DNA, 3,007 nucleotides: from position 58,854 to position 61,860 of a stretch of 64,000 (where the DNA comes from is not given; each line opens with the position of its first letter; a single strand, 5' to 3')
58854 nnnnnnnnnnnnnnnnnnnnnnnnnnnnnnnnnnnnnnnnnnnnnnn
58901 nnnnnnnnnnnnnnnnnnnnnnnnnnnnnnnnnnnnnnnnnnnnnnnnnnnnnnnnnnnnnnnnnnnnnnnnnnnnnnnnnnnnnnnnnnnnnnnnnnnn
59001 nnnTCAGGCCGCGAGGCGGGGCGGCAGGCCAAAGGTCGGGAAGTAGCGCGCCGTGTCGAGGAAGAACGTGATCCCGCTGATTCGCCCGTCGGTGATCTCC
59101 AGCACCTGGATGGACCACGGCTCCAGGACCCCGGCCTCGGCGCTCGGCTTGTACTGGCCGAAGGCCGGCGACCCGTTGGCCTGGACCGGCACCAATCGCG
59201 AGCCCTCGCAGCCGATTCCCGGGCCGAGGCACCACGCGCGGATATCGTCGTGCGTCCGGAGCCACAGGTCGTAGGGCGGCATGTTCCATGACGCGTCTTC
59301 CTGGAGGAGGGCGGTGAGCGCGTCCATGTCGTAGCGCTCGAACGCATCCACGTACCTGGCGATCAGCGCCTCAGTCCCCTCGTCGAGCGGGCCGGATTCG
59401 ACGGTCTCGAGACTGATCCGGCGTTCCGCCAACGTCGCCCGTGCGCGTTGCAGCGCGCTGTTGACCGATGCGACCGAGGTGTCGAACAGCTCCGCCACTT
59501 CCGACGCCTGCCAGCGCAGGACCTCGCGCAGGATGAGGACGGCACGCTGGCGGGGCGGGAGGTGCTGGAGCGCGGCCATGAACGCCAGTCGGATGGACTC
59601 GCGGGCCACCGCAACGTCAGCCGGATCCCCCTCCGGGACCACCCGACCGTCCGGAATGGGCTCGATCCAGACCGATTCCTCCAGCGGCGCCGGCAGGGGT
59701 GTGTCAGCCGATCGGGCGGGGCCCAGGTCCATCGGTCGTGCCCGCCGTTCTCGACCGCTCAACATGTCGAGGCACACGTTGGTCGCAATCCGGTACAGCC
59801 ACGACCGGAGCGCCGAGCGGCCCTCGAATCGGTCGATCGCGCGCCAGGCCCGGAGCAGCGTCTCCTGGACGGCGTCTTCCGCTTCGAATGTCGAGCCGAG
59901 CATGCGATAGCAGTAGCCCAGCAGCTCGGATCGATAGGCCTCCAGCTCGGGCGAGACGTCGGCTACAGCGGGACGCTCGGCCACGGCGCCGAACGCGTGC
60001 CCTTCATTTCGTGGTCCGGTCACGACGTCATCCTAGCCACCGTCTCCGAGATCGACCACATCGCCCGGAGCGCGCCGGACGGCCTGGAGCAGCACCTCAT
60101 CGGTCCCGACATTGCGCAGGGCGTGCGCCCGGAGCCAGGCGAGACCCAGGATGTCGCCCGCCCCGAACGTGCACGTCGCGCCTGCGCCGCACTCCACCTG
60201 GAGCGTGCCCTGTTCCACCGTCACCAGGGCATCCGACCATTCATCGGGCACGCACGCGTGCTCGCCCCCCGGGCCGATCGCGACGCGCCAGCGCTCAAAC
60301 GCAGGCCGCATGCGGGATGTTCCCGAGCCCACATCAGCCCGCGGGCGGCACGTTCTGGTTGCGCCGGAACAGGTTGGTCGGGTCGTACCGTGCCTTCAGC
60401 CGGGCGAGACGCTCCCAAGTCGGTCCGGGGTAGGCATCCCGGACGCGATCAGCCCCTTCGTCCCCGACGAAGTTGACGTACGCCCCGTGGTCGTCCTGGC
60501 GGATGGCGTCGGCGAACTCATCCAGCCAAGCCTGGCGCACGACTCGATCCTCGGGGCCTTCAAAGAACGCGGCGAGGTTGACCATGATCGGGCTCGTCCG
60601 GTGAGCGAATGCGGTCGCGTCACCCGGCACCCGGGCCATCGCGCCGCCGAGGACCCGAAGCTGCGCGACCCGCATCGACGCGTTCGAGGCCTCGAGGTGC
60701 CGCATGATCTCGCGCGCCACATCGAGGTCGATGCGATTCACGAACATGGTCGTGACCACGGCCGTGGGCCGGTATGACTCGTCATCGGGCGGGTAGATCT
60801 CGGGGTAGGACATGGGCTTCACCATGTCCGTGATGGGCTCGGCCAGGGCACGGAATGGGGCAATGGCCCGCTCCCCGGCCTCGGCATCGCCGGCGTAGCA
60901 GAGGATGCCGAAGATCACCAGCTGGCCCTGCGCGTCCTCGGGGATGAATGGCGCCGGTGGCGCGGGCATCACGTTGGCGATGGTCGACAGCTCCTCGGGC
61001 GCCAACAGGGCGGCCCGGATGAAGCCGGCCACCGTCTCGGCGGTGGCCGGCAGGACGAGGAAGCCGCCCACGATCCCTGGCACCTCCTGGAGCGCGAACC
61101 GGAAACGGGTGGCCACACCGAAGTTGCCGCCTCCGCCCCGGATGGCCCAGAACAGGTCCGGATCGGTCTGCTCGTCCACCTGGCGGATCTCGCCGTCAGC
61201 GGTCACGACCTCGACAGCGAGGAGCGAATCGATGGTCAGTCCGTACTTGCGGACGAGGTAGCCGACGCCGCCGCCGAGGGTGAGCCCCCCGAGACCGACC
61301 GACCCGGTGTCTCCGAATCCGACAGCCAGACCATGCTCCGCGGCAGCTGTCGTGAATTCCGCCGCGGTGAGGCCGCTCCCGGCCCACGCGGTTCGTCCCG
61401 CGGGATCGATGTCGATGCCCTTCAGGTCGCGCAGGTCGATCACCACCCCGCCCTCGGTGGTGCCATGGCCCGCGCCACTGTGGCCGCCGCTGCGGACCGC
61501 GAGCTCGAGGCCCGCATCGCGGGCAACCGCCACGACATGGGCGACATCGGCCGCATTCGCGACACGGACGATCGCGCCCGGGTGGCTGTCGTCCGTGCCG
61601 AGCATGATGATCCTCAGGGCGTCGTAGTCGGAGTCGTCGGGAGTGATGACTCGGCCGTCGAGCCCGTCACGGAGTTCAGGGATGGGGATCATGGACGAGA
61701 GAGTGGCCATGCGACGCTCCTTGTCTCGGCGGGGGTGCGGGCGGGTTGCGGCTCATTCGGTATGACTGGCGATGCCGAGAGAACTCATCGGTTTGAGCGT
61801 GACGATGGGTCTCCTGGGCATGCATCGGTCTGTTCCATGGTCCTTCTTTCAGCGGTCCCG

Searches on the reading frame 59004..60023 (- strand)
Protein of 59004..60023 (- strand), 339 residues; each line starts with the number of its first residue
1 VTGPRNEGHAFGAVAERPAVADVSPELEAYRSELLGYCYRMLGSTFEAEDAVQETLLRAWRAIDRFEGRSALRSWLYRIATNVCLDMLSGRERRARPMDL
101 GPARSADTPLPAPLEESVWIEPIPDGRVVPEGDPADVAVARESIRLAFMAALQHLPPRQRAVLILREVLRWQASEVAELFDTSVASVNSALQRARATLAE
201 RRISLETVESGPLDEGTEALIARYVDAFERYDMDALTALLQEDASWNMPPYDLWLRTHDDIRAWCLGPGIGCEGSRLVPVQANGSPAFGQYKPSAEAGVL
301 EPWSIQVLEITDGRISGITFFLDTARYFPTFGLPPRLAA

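Call 51: search_protein_families(library=pfam, proteins=[window:59004-60023:-], max_evalue=0.001)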
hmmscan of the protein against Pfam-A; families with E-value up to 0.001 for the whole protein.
window:59004-60023:- (339 aa): 5 families
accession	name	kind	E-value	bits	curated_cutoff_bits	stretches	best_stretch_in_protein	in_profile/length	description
PF04542.20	Sigma70_r2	-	1.1e-21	76.8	24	1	28-93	3-70/71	Sigma-70 region 2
PF08281.18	Sigma70_r4_2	-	1.2e-15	57.3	25.7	1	146-198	2-54/54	Sigma-70, region 4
PF12680.13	SnoaL_2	-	8.1e-08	33.2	27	1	222-316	2-100/102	SnoaL-like domain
PF04545.22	Sigma70_r4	-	2.1e-05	24.4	24.1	1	151-198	1-48/50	Sigma-70, region 4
PF22029.2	PhyR_sigma2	-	3.4e-05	24.2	27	1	41-79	15-53/55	Sigma2 domain of PhyR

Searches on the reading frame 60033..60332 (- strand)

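Call 51: search_protein_families(library=pfam, proteins=[window:60033-60332:-], max_evalue=0.001)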
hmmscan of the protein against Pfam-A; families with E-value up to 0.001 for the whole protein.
window:60033-60332:- (99 aa): 1 family
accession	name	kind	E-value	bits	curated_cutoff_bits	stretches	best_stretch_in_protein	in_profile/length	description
PF07883.17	Cupin_2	-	8e-06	25.9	27.2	1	16-81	2-65/70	Cupin domain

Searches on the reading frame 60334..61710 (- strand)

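Call 51: search_protein_families(library=pfam, proteins=[window:60334-61710:-], max_evalue=0.001)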
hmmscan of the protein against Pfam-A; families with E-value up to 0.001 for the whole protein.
window:60334-61710:- (458 aa): 2 families
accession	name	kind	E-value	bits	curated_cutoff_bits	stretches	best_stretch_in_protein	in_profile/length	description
PF01565.28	FAD_binding_4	-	7.1e-31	107.2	26.4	1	44-178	1-138/139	FAD binding domain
PF08031.17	BBE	-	3.4e-10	40.2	20.6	1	410-455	1-45/45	Berberine and berberine like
